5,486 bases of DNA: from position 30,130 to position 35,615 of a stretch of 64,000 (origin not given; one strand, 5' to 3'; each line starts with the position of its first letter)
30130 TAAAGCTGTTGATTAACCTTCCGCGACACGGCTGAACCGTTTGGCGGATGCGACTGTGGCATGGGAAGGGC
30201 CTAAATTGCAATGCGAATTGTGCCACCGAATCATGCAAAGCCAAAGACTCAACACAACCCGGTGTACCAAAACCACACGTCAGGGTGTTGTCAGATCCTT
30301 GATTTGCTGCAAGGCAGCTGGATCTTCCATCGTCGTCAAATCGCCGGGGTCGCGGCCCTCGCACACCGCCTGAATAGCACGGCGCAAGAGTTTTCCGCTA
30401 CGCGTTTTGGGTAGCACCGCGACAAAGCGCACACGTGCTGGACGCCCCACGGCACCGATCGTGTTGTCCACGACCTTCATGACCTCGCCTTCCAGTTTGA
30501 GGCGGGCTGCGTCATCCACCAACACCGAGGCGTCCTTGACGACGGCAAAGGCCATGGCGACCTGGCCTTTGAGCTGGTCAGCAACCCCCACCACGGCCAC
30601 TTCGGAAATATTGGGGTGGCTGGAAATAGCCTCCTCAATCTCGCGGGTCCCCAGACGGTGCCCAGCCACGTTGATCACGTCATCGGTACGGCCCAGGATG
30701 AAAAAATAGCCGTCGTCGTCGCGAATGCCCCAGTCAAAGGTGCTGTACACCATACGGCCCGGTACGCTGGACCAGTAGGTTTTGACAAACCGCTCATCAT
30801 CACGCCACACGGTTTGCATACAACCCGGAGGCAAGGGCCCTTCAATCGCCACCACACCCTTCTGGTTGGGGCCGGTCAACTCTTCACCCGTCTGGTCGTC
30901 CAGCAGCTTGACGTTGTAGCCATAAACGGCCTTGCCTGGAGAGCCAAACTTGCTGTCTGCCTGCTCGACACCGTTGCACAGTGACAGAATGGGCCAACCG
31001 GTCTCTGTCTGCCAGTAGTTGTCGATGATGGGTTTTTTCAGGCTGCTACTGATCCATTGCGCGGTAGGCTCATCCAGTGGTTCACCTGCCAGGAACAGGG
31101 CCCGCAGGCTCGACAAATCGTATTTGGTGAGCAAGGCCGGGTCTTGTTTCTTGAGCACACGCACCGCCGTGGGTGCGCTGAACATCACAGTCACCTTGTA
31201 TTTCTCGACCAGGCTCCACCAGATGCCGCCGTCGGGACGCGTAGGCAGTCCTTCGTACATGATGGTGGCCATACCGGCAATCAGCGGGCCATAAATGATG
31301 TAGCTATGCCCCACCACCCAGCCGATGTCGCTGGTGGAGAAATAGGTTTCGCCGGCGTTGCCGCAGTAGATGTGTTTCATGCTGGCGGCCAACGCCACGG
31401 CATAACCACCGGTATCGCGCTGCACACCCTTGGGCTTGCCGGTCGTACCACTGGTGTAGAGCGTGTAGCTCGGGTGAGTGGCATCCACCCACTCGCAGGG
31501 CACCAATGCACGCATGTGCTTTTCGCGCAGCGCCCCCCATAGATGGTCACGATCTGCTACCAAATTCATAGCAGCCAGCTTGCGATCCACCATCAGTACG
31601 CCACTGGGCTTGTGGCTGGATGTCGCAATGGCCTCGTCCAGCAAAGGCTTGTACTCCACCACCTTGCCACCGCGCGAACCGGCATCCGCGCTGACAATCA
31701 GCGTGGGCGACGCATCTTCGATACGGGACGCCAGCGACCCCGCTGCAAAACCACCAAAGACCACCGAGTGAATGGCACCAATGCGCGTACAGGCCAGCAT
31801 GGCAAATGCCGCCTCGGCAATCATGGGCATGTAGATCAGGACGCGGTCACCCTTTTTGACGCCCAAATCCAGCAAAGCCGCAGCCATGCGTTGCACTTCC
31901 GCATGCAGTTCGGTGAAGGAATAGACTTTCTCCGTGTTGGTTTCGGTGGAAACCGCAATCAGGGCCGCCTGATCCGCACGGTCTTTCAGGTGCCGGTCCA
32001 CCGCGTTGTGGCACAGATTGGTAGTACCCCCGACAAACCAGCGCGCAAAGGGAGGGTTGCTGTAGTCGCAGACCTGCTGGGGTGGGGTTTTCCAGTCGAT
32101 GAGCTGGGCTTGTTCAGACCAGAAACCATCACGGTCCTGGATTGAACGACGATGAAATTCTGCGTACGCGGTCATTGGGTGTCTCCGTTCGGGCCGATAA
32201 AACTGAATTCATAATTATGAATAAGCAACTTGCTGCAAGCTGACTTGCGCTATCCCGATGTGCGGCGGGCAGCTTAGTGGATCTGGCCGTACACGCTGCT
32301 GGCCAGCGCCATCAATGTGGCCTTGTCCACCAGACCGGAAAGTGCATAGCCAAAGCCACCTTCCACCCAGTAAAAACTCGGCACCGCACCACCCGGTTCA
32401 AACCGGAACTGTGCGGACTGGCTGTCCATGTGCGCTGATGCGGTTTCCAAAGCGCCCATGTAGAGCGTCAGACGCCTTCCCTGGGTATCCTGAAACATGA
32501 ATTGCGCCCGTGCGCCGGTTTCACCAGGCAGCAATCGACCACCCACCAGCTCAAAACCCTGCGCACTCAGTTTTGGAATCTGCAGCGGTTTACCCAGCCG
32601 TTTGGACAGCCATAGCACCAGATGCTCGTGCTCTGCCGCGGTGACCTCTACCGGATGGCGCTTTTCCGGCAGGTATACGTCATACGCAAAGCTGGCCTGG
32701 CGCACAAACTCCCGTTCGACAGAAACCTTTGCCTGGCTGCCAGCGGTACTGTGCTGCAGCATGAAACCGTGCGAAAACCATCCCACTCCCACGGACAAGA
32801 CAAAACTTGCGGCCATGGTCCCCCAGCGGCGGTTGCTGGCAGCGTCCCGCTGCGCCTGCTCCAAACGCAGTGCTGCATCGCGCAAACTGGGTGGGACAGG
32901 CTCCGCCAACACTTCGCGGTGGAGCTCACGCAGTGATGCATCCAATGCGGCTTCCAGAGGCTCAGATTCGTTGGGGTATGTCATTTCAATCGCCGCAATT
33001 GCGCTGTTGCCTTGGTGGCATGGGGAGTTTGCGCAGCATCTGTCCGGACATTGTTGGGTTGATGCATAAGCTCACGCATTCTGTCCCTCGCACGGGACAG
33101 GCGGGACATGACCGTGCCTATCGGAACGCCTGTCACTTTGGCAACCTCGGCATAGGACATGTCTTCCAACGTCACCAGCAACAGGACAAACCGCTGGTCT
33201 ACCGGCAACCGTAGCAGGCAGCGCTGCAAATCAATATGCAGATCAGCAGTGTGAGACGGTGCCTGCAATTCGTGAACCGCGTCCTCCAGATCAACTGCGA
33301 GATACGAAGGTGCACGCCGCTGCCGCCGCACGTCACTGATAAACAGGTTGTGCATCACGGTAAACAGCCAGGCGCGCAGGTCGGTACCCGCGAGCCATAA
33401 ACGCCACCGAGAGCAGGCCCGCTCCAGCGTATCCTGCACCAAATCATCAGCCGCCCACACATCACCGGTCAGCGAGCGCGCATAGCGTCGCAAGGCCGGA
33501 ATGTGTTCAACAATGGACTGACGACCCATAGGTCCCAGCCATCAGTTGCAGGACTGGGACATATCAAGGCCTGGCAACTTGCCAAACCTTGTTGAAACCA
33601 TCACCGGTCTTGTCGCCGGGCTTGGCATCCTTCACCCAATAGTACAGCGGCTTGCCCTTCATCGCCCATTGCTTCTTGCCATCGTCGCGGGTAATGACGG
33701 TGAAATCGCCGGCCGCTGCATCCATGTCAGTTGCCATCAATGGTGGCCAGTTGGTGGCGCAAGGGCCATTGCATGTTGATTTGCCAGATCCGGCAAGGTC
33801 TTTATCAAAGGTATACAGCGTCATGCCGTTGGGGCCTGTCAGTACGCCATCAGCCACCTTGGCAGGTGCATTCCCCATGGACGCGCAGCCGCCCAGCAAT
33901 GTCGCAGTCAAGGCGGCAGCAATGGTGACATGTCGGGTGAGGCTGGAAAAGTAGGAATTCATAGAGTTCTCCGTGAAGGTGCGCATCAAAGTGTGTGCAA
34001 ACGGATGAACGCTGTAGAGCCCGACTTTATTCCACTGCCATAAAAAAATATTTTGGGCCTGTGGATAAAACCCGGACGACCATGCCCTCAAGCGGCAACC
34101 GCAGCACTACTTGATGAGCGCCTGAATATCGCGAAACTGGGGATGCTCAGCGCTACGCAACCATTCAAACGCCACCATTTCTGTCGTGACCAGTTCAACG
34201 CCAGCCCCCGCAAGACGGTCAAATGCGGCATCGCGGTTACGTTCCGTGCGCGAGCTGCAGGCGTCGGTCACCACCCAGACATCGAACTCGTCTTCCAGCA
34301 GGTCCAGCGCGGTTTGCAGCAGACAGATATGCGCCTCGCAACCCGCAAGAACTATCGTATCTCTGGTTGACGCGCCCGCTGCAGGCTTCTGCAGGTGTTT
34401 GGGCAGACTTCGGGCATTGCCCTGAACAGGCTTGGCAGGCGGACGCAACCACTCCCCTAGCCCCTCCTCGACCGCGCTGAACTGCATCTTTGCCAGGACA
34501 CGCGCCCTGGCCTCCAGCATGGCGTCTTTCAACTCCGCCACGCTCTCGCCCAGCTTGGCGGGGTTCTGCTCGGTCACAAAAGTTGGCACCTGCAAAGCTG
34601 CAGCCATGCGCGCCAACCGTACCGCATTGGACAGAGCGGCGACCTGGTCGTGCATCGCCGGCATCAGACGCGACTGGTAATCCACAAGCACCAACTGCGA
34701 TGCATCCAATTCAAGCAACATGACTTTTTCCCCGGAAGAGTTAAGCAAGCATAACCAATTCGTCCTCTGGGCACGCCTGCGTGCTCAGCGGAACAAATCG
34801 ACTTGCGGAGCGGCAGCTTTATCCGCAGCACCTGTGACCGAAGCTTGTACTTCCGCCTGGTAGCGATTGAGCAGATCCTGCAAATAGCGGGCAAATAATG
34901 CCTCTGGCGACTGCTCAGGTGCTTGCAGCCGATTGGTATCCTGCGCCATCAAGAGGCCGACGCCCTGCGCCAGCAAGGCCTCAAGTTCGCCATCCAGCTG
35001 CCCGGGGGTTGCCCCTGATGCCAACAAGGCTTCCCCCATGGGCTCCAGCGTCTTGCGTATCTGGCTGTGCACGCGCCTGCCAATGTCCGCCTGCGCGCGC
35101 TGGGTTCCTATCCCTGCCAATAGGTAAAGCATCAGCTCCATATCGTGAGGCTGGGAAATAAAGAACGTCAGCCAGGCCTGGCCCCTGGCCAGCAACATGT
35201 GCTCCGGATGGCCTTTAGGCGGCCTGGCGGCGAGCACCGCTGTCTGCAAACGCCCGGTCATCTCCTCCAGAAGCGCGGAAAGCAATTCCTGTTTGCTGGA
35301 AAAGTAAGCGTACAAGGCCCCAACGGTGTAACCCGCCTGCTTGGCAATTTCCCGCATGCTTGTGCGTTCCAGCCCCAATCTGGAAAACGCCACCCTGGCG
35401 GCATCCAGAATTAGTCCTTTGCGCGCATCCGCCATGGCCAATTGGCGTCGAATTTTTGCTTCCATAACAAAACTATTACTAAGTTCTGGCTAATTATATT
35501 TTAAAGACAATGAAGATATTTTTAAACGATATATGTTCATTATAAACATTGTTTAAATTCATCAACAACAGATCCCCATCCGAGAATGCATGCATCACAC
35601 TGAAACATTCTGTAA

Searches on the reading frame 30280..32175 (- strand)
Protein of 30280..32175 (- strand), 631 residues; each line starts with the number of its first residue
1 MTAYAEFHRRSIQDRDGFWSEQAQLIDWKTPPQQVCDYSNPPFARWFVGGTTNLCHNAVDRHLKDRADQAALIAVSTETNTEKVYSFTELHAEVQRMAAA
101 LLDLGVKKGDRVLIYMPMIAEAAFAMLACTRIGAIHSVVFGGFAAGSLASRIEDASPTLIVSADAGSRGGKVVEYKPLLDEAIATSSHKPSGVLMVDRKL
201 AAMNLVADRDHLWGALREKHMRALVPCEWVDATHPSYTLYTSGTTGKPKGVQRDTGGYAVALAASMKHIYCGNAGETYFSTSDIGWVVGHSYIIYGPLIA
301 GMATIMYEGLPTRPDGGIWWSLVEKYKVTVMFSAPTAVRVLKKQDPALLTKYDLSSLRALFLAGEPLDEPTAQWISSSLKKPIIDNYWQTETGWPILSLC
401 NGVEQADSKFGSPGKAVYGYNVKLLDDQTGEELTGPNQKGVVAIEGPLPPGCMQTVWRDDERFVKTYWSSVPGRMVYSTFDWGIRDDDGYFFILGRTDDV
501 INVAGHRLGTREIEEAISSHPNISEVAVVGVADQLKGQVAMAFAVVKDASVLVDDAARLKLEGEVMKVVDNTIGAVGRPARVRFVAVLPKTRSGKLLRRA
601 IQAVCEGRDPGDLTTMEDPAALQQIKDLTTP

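Call 67: search_protein_families(library=pfam, proteins=[window:30280-32175:-], max_evalue=0.0001)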
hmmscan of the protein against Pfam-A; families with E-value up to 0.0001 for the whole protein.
window:30280-32175:- (631 aa): 3 families
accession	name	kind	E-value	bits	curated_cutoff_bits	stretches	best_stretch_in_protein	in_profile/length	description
PF00501.34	AMP-binding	-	7.1e-75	252.6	29.9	1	61-447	3-377/384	AMP-binding enzyme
PF16177.11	ACAS_N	-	6.5e-24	83.9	27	1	4-58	1-55/55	Acetyl-coenzyme A synthetase N-terminus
PF13193.12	AMP-binding_C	-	1.8e-21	77.2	24.5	1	512-595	1-76/76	AMP-binding enzyme C-terminal domain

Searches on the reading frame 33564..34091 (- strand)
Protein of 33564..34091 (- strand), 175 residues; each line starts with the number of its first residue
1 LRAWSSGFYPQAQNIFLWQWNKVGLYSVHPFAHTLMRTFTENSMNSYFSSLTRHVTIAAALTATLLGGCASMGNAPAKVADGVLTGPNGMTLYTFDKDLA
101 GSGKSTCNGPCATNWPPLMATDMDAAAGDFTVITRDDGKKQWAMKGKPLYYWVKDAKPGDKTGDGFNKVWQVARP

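Call 67: search_protein_families(library=pfam, proteins=[window:33564-34091:-], max_evalue=0.0001)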
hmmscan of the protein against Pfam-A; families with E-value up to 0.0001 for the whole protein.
window:33564-34091:- (175 aa): 1 family
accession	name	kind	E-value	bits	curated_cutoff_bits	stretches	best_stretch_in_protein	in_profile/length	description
PF03640.20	Lipoprotein_15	-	7.9e-34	115.4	24.4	2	131-173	1-46/47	Secreted repeat of unknown function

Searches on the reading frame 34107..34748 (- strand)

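Call 67: search_protein_families(library=pfam, proteins=[window:34107-34748:-], max_evalue=0.0001)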
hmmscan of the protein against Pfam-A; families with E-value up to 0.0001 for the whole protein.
window:34107-34748:- (213 aa): 1 family
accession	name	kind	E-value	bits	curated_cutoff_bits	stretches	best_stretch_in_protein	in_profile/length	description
PF00857.26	Isochorismatase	-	8.4e-30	104.6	27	2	127-190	111-174/175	Isochorismatase domain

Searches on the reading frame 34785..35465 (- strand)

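Call 67: search_protein_families(library=pfam, proteins=[window:34785-35465:-], max_evalue=0.0001)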
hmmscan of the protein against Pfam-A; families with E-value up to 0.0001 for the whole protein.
window:34785-35465:- (226 aa): 1 family
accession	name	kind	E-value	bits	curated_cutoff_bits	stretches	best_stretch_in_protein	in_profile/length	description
PF00440.29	TetR_N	-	3.2e-17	62.5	24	1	19-65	1-47/47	Bacterial regulatory proteins, tetR family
